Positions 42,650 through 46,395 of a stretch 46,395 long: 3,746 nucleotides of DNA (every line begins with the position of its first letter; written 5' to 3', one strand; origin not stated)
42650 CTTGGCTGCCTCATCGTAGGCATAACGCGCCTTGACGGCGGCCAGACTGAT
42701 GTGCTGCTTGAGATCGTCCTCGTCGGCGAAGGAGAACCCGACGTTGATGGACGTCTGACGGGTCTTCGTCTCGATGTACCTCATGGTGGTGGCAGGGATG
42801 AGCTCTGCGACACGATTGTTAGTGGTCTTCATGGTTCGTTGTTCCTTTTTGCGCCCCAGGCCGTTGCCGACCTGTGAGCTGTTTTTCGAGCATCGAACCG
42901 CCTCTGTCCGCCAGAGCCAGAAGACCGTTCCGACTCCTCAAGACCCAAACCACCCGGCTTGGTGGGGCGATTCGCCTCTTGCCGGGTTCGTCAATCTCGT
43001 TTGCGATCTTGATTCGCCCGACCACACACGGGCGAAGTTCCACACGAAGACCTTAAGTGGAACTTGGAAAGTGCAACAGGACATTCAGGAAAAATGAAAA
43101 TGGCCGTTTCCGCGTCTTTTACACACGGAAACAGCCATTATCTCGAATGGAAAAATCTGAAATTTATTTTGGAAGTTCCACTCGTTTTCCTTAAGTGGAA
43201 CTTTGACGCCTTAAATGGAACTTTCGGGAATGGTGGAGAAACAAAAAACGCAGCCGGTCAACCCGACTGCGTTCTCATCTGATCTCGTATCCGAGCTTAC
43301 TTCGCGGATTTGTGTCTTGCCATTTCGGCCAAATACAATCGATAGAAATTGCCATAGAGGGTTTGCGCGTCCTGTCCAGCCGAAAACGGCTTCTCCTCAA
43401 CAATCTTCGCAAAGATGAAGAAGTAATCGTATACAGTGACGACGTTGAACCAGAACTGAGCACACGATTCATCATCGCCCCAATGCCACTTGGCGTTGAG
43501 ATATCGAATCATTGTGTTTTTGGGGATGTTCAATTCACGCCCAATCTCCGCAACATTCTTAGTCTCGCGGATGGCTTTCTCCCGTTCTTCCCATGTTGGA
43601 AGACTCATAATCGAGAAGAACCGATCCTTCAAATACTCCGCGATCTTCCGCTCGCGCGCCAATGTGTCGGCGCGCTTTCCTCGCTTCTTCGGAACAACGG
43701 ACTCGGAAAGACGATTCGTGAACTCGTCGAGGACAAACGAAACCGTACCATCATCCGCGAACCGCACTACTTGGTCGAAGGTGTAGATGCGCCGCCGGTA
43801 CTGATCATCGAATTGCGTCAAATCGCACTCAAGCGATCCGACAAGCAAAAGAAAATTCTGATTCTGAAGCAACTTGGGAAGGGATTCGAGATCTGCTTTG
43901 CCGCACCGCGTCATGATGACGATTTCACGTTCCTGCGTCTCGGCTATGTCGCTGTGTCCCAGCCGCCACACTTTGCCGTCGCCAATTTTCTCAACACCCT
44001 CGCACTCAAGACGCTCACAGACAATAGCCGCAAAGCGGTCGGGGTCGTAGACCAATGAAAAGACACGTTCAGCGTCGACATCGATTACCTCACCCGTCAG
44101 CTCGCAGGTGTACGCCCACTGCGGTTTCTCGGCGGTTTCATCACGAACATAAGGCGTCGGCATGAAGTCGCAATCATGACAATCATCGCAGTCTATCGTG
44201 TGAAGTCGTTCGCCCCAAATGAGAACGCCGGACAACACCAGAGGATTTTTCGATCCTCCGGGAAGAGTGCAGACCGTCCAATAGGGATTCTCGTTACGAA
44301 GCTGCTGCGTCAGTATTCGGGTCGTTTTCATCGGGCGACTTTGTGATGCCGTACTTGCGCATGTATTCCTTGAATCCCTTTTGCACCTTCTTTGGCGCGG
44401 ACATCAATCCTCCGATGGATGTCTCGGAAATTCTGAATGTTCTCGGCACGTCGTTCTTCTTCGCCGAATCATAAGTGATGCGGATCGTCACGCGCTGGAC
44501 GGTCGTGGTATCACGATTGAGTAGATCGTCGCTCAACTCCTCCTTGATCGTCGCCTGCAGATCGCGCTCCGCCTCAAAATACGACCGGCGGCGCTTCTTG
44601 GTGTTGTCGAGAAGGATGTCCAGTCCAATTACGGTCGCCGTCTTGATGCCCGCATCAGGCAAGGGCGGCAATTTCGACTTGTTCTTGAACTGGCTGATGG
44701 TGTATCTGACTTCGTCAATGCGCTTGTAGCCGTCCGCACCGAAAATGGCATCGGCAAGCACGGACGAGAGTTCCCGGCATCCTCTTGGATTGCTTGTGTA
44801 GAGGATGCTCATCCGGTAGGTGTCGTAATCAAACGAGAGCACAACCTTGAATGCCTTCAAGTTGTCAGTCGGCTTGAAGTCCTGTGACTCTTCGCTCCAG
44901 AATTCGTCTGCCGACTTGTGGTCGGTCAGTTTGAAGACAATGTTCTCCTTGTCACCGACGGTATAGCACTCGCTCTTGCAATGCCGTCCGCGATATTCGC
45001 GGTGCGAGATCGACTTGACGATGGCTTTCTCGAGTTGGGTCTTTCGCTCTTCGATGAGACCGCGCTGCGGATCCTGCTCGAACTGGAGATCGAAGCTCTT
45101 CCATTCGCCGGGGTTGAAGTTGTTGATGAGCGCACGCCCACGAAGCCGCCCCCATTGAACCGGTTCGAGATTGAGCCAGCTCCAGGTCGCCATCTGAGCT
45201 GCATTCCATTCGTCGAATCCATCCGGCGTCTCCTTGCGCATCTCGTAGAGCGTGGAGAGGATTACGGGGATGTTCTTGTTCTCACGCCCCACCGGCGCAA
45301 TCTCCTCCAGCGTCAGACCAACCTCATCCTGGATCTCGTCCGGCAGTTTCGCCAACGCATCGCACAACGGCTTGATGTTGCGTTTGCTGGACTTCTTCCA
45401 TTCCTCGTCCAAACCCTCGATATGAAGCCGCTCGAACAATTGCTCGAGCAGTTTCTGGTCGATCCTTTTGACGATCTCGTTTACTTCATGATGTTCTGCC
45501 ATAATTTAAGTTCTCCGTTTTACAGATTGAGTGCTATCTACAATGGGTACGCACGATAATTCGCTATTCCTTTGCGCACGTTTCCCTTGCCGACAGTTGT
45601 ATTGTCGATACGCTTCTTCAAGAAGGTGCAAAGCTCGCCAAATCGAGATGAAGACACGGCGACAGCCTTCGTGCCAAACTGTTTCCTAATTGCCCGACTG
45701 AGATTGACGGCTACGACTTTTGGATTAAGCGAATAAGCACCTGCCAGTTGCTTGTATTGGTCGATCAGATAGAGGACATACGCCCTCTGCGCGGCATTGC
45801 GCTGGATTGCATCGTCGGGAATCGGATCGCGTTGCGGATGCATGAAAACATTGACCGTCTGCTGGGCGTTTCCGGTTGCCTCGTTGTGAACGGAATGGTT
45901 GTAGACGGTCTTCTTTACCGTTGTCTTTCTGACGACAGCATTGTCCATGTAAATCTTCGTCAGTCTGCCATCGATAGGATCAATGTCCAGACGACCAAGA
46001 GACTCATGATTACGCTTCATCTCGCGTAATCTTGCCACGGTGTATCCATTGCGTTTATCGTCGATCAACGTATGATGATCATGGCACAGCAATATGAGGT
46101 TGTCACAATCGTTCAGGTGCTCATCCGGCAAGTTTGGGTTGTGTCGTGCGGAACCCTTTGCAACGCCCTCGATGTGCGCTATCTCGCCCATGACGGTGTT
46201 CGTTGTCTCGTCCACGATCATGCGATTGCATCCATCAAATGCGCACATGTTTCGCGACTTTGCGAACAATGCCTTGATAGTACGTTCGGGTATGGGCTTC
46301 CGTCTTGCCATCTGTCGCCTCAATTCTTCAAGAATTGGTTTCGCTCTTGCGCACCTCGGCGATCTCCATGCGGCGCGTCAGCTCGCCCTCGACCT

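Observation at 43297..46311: Low-GC three-gene cassette (HNH nuclease domain protein plus two unknown proteins) with its own terminator: candidate novel defence/exclusion system carried as phage cargo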

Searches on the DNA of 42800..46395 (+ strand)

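Call 10: search_dna_similar(query=window:42800-46395:+, collection=phages, mode=distant, max_rows=20)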
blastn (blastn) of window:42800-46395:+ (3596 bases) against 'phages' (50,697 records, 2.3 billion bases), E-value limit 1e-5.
No match.
